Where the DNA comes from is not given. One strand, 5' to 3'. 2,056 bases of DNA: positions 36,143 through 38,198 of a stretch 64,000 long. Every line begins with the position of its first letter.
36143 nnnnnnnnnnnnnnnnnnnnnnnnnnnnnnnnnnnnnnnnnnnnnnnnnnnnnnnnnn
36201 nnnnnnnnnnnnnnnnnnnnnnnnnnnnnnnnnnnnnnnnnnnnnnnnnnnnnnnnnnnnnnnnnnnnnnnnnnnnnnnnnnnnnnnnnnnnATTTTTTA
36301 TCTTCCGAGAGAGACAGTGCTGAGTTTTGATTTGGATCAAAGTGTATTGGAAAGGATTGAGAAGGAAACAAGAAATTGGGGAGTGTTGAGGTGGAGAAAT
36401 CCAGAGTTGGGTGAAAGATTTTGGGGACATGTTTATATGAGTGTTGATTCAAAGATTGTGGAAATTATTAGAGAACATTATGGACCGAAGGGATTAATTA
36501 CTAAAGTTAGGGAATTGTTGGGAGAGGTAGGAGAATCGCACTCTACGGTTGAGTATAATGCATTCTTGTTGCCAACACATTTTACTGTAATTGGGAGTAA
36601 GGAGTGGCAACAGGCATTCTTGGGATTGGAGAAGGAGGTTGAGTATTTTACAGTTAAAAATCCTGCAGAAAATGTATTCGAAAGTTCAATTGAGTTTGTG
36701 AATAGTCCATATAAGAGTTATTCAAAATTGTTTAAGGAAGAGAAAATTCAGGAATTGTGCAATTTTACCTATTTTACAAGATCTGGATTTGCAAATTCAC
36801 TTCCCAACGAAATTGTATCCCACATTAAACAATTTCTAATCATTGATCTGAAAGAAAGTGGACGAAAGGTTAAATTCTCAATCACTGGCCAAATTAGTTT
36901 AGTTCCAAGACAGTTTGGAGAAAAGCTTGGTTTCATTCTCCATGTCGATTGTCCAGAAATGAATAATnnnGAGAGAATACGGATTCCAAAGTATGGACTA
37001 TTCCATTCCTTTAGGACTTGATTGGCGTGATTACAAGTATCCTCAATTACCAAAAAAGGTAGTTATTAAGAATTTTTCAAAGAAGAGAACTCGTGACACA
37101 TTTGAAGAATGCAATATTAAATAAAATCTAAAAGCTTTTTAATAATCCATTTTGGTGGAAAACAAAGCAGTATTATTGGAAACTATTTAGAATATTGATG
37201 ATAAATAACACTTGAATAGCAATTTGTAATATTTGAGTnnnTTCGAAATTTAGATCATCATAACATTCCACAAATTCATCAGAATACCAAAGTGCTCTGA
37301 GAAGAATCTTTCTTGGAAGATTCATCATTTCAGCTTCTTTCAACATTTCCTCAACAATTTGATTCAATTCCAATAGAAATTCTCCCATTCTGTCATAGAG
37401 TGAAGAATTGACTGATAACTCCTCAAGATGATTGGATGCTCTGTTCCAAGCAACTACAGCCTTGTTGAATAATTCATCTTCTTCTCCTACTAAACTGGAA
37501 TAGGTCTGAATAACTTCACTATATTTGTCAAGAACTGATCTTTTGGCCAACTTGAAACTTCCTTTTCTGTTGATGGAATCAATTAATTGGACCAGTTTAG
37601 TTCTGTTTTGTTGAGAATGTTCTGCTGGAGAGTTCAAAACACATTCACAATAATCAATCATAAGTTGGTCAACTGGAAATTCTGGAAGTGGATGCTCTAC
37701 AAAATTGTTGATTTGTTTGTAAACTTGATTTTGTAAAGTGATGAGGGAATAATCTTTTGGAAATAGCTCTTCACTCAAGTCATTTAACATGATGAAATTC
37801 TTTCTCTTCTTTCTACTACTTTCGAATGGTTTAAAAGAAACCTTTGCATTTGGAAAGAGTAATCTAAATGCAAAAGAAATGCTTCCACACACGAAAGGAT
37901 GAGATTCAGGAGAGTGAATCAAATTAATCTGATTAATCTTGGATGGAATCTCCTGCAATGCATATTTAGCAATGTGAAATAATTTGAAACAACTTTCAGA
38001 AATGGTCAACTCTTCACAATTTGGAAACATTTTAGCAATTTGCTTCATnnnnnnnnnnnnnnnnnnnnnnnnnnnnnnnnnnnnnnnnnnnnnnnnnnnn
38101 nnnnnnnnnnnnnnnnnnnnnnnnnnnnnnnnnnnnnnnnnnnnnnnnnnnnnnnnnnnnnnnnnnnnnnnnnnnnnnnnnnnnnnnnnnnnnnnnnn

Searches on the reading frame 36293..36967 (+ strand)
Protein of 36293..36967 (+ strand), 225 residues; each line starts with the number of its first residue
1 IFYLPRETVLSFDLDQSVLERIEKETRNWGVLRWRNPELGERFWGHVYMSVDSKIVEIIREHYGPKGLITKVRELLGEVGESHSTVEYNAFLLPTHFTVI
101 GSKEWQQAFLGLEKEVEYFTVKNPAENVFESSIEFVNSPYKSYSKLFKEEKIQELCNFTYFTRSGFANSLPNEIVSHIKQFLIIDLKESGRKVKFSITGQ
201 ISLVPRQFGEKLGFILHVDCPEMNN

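Call 19: search_protein_representatives(protein=window:36293-36967:+)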
Query: 225 residues. Proteins with E-value up to 0.001 (for the whole library): 8; up to 1e-10: 7; up to 1e-30: 2. The best 8 are listed.
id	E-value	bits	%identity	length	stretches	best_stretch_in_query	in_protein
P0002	7.8e-114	395.2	78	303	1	2-224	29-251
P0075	1.2e-46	175.5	55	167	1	16-176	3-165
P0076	3.6e-27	111.8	32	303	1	8-222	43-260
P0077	9.6e-26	107.1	33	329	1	7-224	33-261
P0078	7.2e-14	68.3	31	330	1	9-225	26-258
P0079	1.4e-13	67.3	28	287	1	10-214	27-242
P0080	2.6e-13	66.5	54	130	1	3-59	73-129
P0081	2.1e-07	47.1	31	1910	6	78-130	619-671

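Call 21: list_cluster_members(proteins=[P0075, P0076, P0077, P0078, P0079, P0080])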
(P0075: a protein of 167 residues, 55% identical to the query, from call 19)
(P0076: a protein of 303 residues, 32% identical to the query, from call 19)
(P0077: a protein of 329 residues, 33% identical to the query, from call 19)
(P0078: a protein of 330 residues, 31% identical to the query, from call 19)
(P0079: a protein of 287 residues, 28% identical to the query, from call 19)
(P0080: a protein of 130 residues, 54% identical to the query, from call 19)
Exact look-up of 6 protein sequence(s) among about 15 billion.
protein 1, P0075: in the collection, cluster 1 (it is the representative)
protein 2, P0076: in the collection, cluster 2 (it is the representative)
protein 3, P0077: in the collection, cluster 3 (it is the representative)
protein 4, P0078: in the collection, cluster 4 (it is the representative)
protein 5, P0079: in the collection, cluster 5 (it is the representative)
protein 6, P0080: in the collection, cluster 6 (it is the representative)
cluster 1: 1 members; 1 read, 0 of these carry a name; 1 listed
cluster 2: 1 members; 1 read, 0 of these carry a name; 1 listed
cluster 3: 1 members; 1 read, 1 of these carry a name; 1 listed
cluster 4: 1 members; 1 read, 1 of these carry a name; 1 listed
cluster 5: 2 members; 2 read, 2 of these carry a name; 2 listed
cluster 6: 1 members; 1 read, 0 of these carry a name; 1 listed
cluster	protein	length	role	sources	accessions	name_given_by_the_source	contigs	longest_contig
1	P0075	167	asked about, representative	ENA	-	-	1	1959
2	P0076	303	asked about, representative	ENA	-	-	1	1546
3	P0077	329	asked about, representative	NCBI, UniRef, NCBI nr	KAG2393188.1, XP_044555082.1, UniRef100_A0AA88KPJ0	hypothetical protein C9374_009765 [Naegleria lovaniensis] | Uncharacterized protein n=1 Tax=Naegleria lovaniensis TaxID=51637 RepID=A0AA88KPJ0_NAELO | uncharacterized protein C9374_009765 [Naegleria lovaniensis]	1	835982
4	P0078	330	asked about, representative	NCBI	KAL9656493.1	hypothetical protein ABK040_005257 [Willaertia magna]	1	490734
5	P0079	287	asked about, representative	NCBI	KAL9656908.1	hypothetical protein ABK040_007000 [Willaertia magna]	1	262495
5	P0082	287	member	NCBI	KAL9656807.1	hypothetical protein ABK040_004343 [Willaertia magna]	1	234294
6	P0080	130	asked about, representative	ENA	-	-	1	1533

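Call 25: find_homologous_proteins(query=A3, max_evalue=0.001)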
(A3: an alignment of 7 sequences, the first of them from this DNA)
Query A3 (7 sequences) (225 aa, profile of the alignment): 5 proteins with E <= 0.001 among 4319 candidates.
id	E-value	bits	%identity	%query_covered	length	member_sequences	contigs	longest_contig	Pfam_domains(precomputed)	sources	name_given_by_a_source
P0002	3.1e-114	399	78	99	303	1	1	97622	-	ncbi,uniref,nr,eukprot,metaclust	ncbi:predicted protein [Naegleria gruberi]|uniref:Predicted protein n=1 Tax=Naegleria gruberi TaxID=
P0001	4.5e-95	336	100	100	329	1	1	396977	-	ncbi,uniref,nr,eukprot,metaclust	ncbi:predicted protein [Naegleria gruberi]|uniref:Predicted protein n=1 Tax=Naegleria gruberi TaxID=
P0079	6.1e-93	329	26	92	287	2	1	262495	-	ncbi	ncbi:hypothetical protein ABK040_007000 [Willaertia magna]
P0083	4.5e-92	326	26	96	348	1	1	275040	-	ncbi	ncbi:hypothetical protein ABK040_010893 [Willaertia magna]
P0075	6.1e-65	237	53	73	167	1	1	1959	-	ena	-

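Call 35: search_solved_structures(query=A3, max_evalue=10)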
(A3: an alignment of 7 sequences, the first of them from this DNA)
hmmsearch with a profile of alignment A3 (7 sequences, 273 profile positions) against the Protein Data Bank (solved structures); distinct sequences matched with E-value up to 10: 0.

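Call 36: search_protein_families(library=pfam, proteins=[P0076, P0077, P0078, P0079, P0083, P0080], max_evalue=1)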
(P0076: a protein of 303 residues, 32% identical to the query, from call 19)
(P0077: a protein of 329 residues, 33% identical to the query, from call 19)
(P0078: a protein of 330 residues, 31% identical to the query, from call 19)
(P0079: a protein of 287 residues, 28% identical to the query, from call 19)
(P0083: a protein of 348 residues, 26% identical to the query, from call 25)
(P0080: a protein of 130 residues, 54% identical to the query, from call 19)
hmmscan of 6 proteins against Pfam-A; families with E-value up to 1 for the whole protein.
P0076 (303 aa): 1 family
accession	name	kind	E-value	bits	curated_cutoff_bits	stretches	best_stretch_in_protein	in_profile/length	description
PF05001.18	RNA_pol_Rpb1_R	-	0.0016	19.1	20.3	2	23-36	1-14/14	RNA polymerase Rpb1 C-terminal repeat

P0077 (329 aa): 1 family
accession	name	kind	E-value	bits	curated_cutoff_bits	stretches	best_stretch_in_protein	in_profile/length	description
PF22547.2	2H-SAK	-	0.011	16.4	27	0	247-275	85-112/124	Swiss Army Knife, 2H phosphoesterase domain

P0078 (330 aa): 1 family
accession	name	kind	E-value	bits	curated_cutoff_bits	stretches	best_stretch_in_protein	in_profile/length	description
PF22547.2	2H-SAK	-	5.2e-07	30.4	27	1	219-279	65-120/124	Swiss Army Knife, 2H phosphoesterase domain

P0079 (287 aa): 1 family
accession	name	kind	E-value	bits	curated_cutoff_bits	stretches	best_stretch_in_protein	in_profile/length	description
PF22547.2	2H-SAK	-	0.0043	17.8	27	0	104-127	24-50/124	Swiss Army Knife, 2H phosphoesterase domain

P0083 (348 aa): 3 families
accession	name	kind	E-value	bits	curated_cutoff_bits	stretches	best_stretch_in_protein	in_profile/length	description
PF22547.2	2H-SAK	-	6e-05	23.7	27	1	262-302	86-121/124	Swiss Army Knife, 2H phosphoesterase domain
PF00606.23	Glycoprotein_B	-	0.0063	16.5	43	1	173-244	109-182/222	Herpesvirus Glycoprotein B ectodomain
PF08062.16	NOP2_rpt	-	0.34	11.8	20.3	1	52-67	7-21/22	NOP2 repeat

P0080 (130 aa): 1 family
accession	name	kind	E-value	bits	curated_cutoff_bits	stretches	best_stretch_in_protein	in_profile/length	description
PF05001.18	RNA_pol_Rpb1_R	-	0.0075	16.9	20.3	2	27-40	1-14/14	RNA polymerase Rpb1 C-terminal repeat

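Call 59: find_encoding_contigs(protein=P0075, flank=2000, max_places=3)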
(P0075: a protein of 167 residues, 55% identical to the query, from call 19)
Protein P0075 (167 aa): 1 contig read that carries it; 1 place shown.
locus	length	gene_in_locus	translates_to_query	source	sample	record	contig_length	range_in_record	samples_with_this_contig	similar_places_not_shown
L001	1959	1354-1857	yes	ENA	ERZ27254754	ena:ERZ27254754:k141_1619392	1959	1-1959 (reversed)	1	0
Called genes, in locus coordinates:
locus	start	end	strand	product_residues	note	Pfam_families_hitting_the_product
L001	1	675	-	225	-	?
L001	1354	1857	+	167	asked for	-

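Call 62: find_related_loci(query=A3, collection=viral_contigs, flank=5000)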
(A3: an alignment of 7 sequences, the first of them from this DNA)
Query A3 (225 aa) in viral_contigs; peptide patterns used: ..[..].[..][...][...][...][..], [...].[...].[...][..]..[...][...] (x = any residue, [..] = any of these).
11 stretches matched a pattern, but none encodes a relative of the query by tblastn (E <= 1e-3).

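Call 64: find_related_loci(query=A3, collection=metagenome_contigs, flank=3000)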
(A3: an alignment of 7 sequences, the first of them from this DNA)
Query A3 (225 aa) in metagenome_contigs; peptide patterns used: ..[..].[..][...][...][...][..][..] (x = any residue, [..] = any of these).
7 stretches matched a pattern, but none encodes a relative of the query by tblastn (E <= 1e-3).

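Call 69: find_encoding_contigs(protein=P0080, flank=2000, max_places=3)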
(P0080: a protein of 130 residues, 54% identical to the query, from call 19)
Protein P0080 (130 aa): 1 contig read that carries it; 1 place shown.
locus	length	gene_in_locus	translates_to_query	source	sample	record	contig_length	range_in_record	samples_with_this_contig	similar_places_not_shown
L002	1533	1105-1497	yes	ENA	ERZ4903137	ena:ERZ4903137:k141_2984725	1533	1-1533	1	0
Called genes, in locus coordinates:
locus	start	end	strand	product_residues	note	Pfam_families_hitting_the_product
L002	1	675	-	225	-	?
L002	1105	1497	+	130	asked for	-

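Call 73: find_encoding_contigs(protein=P0083, flank=6000, max_places=2)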
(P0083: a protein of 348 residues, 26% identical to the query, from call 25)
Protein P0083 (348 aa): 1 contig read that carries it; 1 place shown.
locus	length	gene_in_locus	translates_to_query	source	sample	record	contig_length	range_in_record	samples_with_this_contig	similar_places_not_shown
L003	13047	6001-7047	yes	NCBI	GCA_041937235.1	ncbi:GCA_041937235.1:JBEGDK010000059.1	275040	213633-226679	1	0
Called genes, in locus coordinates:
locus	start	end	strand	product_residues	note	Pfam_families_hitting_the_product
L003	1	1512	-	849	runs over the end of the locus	PF25384:Alsin_RLD (faint), PF25390:WD40_RLD, PF13540:RCC1_2, PF25390:WD40_RLD, PF00415:RCC1 (weak), PF13540:RCC1_2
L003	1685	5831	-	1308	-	-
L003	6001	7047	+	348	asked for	-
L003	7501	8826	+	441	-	PF00465:Fe-ADH, PF13685:Fe-ADH_2, PF25137:ADH_Fe_C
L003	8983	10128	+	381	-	PF01479:S4, PF00849:PseudoU_synth_2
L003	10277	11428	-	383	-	-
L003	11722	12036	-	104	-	-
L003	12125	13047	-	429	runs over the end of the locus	PF05060:MGAT2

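Call 74: find_encoding_contigs(protein=P0079, flank=6000, max_places=3)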
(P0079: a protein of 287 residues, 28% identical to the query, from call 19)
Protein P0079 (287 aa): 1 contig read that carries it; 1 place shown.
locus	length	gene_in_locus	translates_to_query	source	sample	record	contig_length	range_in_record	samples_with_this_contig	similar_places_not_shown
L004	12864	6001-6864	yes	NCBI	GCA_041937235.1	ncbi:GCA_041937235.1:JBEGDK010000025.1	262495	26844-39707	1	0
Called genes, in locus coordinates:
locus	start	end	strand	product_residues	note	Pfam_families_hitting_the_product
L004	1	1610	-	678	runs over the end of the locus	-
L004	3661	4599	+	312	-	PF00293:NUDIX (weak)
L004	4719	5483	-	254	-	PF04402:SIMPL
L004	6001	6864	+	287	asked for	-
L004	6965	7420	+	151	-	-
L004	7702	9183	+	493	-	-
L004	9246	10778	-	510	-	PF00004:AAA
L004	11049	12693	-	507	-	-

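Call 79: find_homologous_proteins(query=P0077, max_evalue=0.001)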
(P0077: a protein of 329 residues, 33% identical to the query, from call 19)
Query P0077 (329 aa): 2 proteins with E <= 0.001 among 1121 candidates.
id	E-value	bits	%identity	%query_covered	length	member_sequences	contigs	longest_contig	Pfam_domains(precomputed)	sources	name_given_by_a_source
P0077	2.1e-226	769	100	100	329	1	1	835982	-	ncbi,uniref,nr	ncbi:hypothetical protein C9374_009765 [Naegleria lovaniensis]|uniref:Uncharacterized protein n=1 Ta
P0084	1.4e-105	371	57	95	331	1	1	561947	-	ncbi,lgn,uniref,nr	ncbi:hypothetical protein FDP41_013157 [Naegleria fowleri]|uniref:Uncharacterized protein n=1 Tax=Na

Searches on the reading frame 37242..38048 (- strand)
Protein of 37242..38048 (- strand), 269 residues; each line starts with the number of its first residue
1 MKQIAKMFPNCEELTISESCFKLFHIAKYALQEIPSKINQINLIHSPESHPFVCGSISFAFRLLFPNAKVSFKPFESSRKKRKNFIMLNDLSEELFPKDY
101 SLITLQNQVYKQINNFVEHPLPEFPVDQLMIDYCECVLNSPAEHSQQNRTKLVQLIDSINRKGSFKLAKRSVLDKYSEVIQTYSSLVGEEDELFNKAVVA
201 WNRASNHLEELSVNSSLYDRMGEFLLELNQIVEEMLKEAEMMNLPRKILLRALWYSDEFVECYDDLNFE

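Call 3: search_protein_families(library=pfam, proteins=[window:37242-38048:-], max_evalue=0.1)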
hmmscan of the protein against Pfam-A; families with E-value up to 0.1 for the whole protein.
window:37242-38048:- (269 aa): 1 family
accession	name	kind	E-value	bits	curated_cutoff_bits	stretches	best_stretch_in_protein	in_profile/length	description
PF16493.11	Meis_PKNOX_N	-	0.091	13.7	27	0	113-201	6-84/116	TALE/MEIS homeobox family N-terminal domain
